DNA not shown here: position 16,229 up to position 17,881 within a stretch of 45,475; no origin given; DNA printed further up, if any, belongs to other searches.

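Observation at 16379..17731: GT2-cytidylyltransferase fusion B shows degenerate catalytic motifs in both halves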

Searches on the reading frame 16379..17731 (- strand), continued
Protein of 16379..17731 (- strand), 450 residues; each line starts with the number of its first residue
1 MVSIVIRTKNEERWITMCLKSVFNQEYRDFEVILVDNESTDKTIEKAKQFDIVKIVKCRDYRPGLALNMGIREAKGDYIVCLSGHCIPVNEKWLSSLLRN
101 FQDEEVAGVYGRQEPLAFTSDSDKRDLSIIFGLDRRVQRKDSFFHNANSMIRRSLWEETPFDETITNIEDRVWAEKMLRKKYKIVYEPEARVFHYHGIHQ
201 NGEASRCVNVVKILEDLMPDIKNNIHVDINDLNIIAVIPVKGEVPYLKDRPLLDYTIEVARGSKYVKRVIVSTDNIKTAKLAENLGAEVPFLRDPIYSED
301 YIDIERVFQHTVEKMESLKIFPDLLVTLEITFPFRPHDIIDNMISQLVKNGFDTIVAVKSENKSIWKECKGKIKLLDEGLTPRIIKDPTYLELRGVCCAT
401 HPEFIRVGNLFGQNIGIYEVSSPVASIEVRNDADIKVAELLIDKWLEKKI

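Call 14: find_encoding_contigs(protein=P0090, flank=10000, max_places=2)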
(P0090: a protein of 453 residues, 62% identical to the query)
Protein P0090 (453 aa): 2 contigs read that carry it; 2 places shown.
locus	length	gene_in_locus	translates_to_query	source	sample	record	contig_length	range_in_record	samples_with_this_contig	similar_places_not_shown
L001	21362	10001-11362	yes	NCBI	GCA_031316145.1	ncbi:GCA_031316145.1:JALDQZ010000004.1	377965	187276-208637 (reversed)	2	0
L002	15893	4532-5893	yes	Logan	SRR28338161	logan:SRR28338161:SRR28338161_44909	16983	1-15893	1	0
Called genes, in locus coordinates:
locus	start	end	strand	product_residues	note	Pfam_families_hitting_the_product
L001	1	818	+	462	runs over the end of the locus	PF02310:B12-binding, PF04055:Radical_SAM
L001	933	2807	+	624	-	-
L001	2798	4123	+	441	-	PF01943:Polysacc_synt, PF13440:Polysacc_synt_3 (weak)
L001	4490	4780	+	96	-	PF01909:NTP_transf_2, PF18765:Polbeta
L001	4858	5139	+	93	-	PF00248:Aldo_ket_red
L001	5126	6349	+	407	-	PF01408:GFO_IDH_MocA, PF22725:GFO_IDH_MocA_C3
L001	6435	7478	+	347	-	PF02615:Ldh_2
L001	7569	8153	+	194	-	-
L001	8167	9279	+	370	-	PF13489:Methyltransf_23, PF08241:Methyltransf_11, PF08242:Methyltransf_12, PF13649:Methyltransf_25 (weak)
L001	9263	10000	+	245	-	PF02348:CTP_transf_3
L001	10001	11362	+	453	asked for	PF00535:Glycos_transf_2, PF10111:Glyco_tranf_2_2 (weak), PF13641:Glyco_tranf_2_3 (faint), PF12804:NTP_transf_3 (faint), PF02348:CTP_transf_3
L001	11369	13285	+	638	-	-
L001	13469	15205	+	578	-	PF00682:HMGL-like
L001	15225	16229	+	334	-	PF13183:Fer4_8 (faint), PF12838:Fer4_7 (faint), PF13187:Fer4_9 (faint), PF00037:Fer4 (faint), PF12797:Fer4_2 (faint), PF12837:Fer4_6 (faint), PF13237:Fer4_10 (faint), PF12617:LdpA_C, +1 more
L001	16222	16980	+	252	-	PF00702:Hydrolase, PF13419:HAD_2, PF13242:Hydrolase_like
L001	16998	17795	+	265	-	PF03328:HpcH_HpaI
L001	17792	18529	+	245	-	PF02348:CTP_transf_3, PF12804:NTP_transf_3 (weak)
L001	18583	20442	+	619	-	-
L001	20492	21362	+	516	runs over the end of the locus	PF02310:B12-binding, PF04055:Radical_SAM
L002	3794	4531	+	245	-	PF02348:CTP_transf_3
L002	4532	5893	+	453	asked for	PF00535:Glycos_transf_2, PF10111:Glyco_tranf_2_2 (weak), PF13641:Glyco_tranf_2_3 (faint), PF12804:NTP_transf_3 (faint), PF02348:CTP_transf_3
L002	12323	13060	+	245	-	PF02348:CTP_transf_3, PF12804:NTP_transf_3 (weak)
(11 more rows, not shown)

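Call 15: find_encoding_contigs(protein=P0086, flank=10000, max_places=2)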
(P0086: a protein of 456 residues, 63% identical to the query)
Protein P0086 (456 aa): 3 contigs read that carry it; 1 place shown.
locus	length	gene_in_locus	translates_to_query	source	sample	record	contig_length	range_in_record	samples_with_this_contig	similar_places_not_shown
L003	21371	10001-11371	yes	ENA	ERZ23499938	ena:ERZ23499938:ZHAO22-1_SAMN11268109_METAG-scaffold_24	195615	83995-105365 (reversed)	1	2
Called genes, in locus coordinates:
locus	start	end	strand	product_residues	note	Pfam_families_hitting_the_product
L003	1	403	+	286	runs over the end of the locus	PF01609:DDE_Tnp_1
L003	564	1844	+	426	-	PF01943:Polysacc_synt, PF13440:Polysacc_synt_3, PF01554:MatE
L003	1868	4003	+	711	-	-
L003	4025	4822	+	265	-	PF13847:Methyltransf_31 (faint), PF00891:Methyltransf_2 (weak), PF02353:CMAS (weak), PF13489:Methyltransf_23 (faint), PF08241:Methyltransf_11, PF08242:Methyltransf_12, PF13649:Methyltransf_25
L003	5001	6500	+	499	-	PF02310:B12-binding, PF04055:Radical_SAM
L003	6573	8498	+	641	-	-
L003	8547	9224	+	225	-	PF04199:Cyclase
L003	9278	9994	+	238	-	PF02348:CTP_transf_3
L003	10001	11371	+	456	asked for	PF00535:Glycos_transf_2, PF10111:Glyco_tranf_2_2 (weak), PF02348:CTP_transf_3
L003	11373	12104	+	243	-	PF02348:CTP_transf_3, PF12804:NTP_transf_3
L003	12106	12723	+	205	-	PF00702:Hydrolase, PF13419:HAD_2, PF13242:Hydrolase_like (weak)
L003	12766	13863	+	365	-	PF08241:Methyltransf_11 (faint), PF08242:Methyltransf_12 (faint), PF13847:Methyltransf_31 (faint), PF13489:Methyltransf_23 (weak), PF01564:Spermine_synth (faint), PF13649:Methyltransf_25 (faint)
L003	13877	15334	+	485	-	PF02310:B12-binding, PF04055:Radical_SAM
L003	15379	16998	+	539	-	PF02310:B12-binding, PF04055:Radical_SAM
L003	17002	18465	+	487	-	-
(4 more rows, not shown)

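Call 17: find_encoding_contigs(protein=P0007, flank=10000, max_places=2)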
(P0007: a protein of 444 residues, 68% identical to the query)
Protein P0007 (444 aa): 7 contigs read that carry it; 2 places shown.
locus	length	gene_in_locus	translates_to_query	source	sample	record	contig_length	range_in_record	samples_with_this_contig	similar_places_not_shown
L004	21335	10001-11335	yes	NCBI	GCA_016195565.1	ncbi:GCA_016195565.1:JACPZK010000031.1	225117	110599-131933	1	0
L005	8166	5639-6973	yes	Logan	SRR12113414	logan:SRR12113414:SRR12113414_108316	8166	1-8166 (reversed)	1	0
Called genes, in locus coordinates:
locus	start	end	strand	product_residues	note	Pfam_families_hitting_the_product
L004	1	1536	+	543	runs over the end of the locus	PF02310:B12-binding, PF04055:Radical_SAM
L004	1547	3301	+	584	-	PF00664:ABC_membrane, PF02463:SMC_N (faint), PF00005:ABC_tran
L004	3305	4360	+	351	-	PF13489:Methyltransf_23, PF08241:Methyltransf_11 (weak), PF08242:Methyltransf_12 (weak), PF13649:Methyltransf_25 (faint)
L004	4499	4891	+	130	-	PF00132:Hexapep, PF14602:Hexapep_2 (weak)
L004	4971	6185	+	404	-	PF02310:B12-binding, PF04055:Radical_SAM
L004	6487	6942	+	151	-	PF04074:DUF386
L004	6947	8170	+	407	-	PF01408:GFO_IDH_MocA, PF02894:GFO_IDH_MocA_C (weak), PF22725:GFO_IDH_MocA_C3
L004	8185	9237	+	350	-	PF02615:Ldh_2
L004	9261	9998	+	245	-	PF02348:CTP_transf_3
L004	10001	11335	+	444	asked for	PF00535:Glycos_transf_2, PF10111:Glyco_tranf_2_2 (weak), PF13641:Glyco_tranf_2_3 (weak), PF02348:CTP_transf_3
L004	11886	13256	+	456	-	-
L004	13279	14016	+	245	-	PF02348:CTP_transf_3, PF12804:NTP_transf_3 (weak)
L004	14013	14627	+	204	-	PF00702:Hydrolase, PF12710:HAD (weak), PF13419:HAD_2, PF13242:Hydrolase_like (weak)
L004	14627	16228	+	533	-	PF02310:B12-binding, PF04055:Radical_SAM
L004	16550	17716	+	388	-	-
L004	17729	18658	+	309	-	PF01370:Epimerase, PF02719:Polysacc_synt_2 (faint), PF01073:3Beta_HSD, PF13460:NAD_binding_10 (weak), PF16363:GDP_Man_Dehyd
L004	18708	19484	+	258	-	PF00483:NTP_transferase, PF12804:NTP_transf_3 (weak)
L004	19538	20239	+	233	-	PF00483:NTP_transferase, PF12804:NTP_transf_3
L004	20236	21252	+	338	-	PF01073:3Beta_HSD (weak), PF01370:Epimerase, PF16363:GDP_Man_Dehyd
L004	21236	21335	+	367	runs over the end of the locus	PF01041:DegT_DnrJ_EryC1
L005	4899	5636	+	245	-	PF02348:CTP_transf_3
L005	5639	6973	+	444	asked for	PF00535:Glycos_transf_2, PF10111:Glyco_tranf_2_2 (weak), PF13641:Glyco_tranf_2_3 (weak), PF02348:CTP_transf_3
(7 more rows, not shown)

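Call 18: find_encoding_contigs(protein=P0102, flank=10000, max_places=1)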
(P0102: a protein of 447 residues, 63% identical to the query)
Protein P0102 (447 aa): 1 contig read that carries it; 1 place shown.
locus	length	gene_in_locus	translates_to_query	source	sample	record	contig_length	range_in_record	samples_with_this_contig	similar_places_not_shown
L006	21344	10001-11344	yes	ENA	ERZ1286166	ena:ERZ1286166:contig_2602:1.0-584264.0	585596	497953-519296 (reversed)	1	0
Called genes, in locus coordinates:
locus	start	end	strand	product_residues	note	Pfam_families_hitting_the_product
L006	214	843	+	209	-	PF00248:Aldo_ket_red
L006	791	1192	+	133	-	PF00248:Aldo_ket_red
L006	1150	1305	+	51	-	-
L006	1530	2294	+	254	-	PF01408:GFO_IDH_MocA, PF22725:GFO_IDH_MocA_C3 (faint)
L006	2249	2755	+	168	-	-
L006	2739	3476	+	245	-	PF02615:Ldh_2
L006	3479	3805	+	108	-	PF02615:Ldh_2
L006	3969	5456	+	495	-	PF02310:B12-binding, PF04055:Radical_SAM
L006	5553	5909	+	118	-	PF02348:CTP_transf_3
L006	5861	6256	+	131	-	-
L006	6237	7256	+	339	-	PF00389:2-Hacid_dh, PF02826:2-Hacid_dh_C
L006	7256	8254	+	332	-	PF02826:2-Hacid_dh_C, PF03446:NAD_binding_2 (weak), PF07991:KARI_N, PF01450:KARI_C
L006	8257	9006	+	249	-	PF00106:adh_short, PF08659:KR, PF13561:adh_short_C2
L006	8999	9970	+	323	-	PF00389:2-Hacid_dh, PF02826:2-Hacid_dh_C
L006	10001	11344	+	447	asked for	PF00535:Glycos_transf_2, PF10111:Glyco_tranf_2_2 (faint), PF13641:Glyco_tranf_2_3 (weak), PF02348:CTP_transf_3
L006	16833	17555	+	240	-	PF02348:CTP_transf_3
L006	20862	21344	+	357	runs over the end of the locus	PF00535:Glycos_transf_2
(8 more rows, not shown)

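Call 20: search_protein_representatives(protein=window:16379-17731:-)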
Query: 450 residues. Proteins with E-value up to 0.001 (for the whole library): 70925; up to 1e-10: 5933; up to 1e-30: 536. The best 150 are listed.
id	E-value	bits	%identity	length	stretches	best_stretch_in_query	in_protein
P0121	9.1e-154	528.9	60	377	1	1-371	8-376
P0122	4.5e-142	490.3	49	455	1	1-443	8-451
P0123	5.6e-140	483.5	49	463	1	2-445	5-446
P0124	1.9e-137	475.1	51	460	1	1-442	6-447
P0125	2.3e-137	474.8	50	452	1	1-446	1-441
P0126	2.2e-131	455.1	48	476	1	2-449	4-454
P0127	2.8e-130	451.5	45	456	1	1-430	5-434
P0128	3.4e-128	444.6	45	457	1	2-444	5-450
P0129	7.5e-125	433.6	45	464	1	1-437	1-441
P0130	2.9e-120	418.5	44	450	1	2-437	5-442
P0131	1.0e-113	396.9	44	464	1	2-446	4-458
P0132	1.8e-113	396.1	43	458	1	1-437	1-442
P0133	1.8e-113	396.1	46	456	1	2-432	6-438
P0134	2.3e-113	395.7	43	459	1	1-442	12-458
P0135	2.5e-113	395.6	49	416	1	2-418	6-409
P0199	3.0e-76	273.4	55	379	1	2-217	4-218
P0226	1.8e-68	247.8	54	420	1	2-205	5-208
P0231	1.0e-67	245.3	52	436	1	4-220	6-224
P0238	1.2e-65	238.4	55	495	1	2-217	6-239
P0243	9.1e-65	235.6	52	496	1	1-241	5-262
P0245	1.1e-64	235.3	46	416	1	2-241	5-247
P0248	6.6e-64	232.7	45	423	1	3-247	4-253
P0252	3.6e-63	230.3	48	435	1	1-217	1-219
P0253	7.0e-63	229.4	50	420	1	2-218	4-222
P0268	8.1e-60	219.3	44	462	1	2-244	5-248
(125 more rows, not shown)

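Call 26: search_protein_families(library=pfam, proteins=[P0226, P0231, P0238, P0243, P0245, P0248, P0252, P0253, P0268, P0199], max_evalue=0.01)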
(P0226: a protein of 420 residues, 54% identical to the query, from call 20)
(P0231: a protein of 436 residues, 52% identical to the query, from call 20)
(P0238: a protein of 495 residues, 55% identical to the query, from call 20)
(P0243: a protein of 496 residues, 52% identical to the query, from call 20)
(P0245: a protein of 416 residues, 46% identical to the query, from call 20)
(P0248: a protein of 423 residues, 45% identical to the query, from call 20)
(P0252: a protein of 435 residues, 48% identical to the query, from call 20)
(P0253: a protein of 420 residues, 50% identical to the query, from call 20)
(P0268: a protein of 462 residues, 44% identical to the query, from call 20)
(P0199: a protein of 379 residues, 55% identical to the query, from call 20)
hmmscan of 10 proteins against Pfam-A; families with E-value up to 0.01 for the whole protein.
P0226 (420 aa): 2 families
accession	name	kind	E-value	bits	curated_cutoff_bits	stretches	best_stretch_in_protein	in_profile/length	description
PF00535.33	Glycos_transf_2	-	1.4e-25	90.6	23.3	1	6-161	1-166/168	Glycosyl transferase family 2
PF13641.12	Glyco_tranf_2_3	-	0.00012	22.7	27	1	3-199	2-213/230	Glycosyltransferase like family 2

P0231 (436 aa): 3 families
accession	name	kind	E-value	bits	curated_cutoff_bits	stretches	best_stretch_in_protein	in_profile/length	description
PF00535.33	Glycos_transf_2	-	1.2e-22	81.1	23.3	1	6-160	2-166/168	Glycosyl transferase family 2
PF10111.15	Glyco_tranf_2_2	-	3.5e-05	23.9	27.3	1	5-109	3-118/276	Glycosyltransferase like family 2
PF13641.12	Glyco_tranf_2_3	-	0.00074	20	27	1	5-115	4-123/230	Glycosyltransferase like family 2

P0238 (495 aa): 2 families
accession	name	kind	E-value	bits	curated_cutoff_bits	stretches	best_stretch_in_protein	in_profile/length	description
PF00535.33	Glycos_transf_2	-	2.6e-21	76.7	23.3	1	7-175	1-163/168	Glycosyl transferase family 2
PF10111.15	Glyco_tranf_2_2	-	9.8e-05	22.4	27.3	1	42-105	27-97/276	Glycosyltransferase like family 2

P0243 (496 aa): 2 families
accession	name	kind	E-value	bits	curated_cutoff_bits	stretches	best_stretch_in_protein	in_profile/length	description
PF00535.33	Glycos_transf_2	-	1.7e-19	70.8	23.3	1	7-118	1-108/168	Glycosyl transferase family 2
PF10111.15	Glyco_tranf_2_2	-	0.00017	21.6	27.3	1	13-100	9-94/276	Glycosyltransferase like family 2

P0245 (416 aa): 4 families
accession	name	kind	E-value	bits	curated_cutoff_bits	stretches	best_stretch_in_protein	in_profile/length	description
PF00535.33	Glycos_transf_2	-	2.4e-24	86.6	23.3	1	6-128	1-127/168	Glycosyl transferase family 2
PF13641.12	Glyco_tranf_2_3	-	2.8e-09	37.8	27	1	4-200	2-214/230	Glycosyltransferase like family 2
PF10111.15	Glyco_tranf_2_2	-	5.9e-05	23.1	27.3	1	6-92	3-95/276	Glycosyltransferase like family 2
PF19184.5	DUF5866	-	0.0051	16.9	25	0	306-333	15-42/74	Family of unknown function (DUF5866)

P0248 (423 aa): 2 families
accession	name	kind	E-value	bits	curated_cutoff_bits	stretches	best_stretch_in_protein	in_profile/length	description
PF00535.33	Glycos_transf_2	-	3.3e-23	82.9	23.3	1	4-158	1-164/168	Glycosyl transferase family 2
PF13641.12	Glyco_tranf_2_3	-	0.00023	21.7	27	1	4-198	4-213/230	Glycosyltransferase like family 2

P0252 (435 aa): 3 families
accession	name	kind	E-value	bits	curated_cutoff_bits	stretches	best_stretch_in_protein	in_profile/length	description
PF00535.33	Glycos_transf_2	-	7.4e-20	72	23.3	1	3-156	1-163/168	Glycosyl transferase family 2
PF13641.12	Glyco_tranf_2_3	-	1.5e-09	38.7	27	1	2-198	3-214/230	Glycosyltransferase like family 2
PF10111.15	Glyco_tranf_2_2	-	9.4e-05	22.5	27.3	1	4-95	4-100/276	Glycosyltransferase like family 2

P0253 (420 aa): 3 families
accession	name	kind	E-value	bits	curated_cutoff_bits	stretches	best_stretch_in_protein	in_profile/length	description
PF00535.33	Glycos_transf_2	-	1.3e-27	97.2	23.3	1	5-114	1-114/168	Glycosyl transferase family 2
PF10111.15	Glyco_tranf_2_2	-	6e-05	23.1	27.3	1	6-90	4-94/276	Glycosyltransferase like family 2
PF13641.12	Glyco_tranf_2_3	-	0.0019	18.7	27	1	4-105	3-112/230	Glycosyltransferase like family 2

P0268 (462 aa): 1 family
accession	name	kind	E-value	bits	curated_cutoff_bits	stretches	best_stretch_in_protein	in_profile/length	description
PF00535.33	Glycos_transf_2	-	3.9e-21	76.1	23.3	1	6-159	1-163/168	Glycosyl transferase family 2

P0199 (379 aa): 2 families
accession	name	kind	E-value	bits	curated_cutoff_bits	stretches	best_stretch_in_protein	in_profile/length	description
PF00535.33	Glycos_transf_2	-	1.5e-25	90.5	23.3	1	5-159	1-166/168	Glycosyl transferase family 2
PF13641.12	Glyco_tranf_2_3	-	6.1e-13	49.8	27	1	2-198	1-214/230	Glycosyltransferase like family 2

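Call 27: find_related_loci(query=A2, collection=genome_contigs, flank=8000)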
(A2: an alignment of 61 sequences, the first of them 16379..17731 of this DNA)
Query A2 (450 aa) in genome_contigs; peptide patterns used: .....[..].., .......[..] (x = any residue, [..] = any of these).
294 stretches matched a pattern; 236 encode a relative of the query (tblastn E <= 1e-3); the best 80 are kept; 80 distinct loci.
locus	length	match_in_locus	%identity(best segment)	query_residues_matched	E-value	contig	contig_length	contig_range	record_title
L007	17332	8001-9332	67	1-445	0e+0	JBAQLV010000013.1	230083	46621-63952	MAG: Thermodesulfovibrionales bacterium isolate MFD12052_ilm_asm_bin15 k127_23070, whole genome shotgun sequence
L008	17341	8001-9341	67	1-447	0e+0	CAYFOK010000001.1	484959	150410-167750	MAG TPA_asm: uncultured Candidatus Scalindua sp. isolate ERP019367_co2_59 genome assembly, contig: NODE_10_length_484959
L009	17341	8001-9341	66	1-447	0e+0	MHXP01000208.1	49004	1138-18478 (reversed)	MAG: Planctomycetes bacterium GWA2_39_15 gwa2_scaffold_757, whole genome shotgun sequence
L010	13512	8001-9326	63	1-443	0e+0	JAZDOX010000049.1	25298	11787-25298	MAG: Candidatus Omnitrophota bacterium isolate MEGAHIT-group-0.801 k141_14083030, whole genome shotgun sequence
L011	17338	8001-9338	63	1-448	0e+0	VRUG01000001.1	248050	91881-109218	MAG: Planctomycetota bacterium isolate MohnsGC08_bin181 NODE_1_length_248050_cov_16.503281, whole genome shotgun sequenc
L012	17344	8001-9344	60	1-449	0e+0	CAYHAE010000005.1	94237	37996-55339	MAG TPA_asm: uncultured Planctomycetia bacterium isolate ERP119294_co1_439 genome assembly, contig: NODE_223_length_9423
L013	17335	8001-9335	61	1-446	0e+0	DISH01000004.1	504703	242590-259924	MAG TPA_asm: Candidatus Omnitrophica bacterium UBA6215 UBA6215_contig_59, whole genome shotgun sequence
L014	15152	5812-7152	61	1-446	0e+0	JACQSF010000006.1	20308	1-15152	MAG: Candidatus Uhrbacteria bacterium isolate NC_groundwater_1378_Ag_S-0.2um_51_101 S_p2_S4_coassembly_k141_249278, whol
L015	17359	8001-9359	60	1-448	0e+0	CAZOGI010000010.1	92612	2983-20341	MAG TPA_asm: uncultured Planctomycetales bacterium isolate binchicken_co115_127 genome assembly, contig: NODE_453_length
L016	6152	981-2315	61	1-446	0e+0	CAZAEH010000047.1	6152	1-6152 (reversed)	MAG TPA_asm: uncultured Planctomycetia bacterium isolate binchicken_co117_58 genome assembly, contig: NODE_21734_length_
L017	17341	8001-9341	60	2-449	0e+0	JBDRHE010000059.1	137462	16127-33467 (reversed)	MAG: Candidatus Omnitrophota bacterium isolate MEGAHIT-group-1.488 k141_2262509, whole genome shotgun sequence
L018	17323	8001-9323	60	1-442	0e+0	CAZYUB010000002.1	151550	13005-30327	MAG TPA_asm: uncultured Planctomycetia bacterium isolate binchicken_co154_66 genome assembly, contig: NODE_50_length_151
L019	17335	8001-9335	61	3-447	0e+0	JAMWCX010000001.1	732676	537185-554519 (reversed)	MAG: Candidatus Omnitrophota bacterium isolate QZM4_2.bins.201.Tibet NODE_4_length_732676_cov_4.377431, whole genome sho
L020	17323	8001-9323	60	1-442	0e+0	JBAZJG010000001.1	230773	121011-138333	MAG: Candidatus Omnitrophota bacterium isolate SO_2017_LW4_113 scaffold_156_c1_LW137-91_2017, whole genome shotgun seque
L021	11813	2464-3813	59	2-448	0e+0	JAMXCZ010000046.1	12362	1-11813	MAG: Candidatus Omnitrophota bacterium isolate MohnsGC05_bin046 NODE_47_length_12362_cov_7.751730, whole genome shotgun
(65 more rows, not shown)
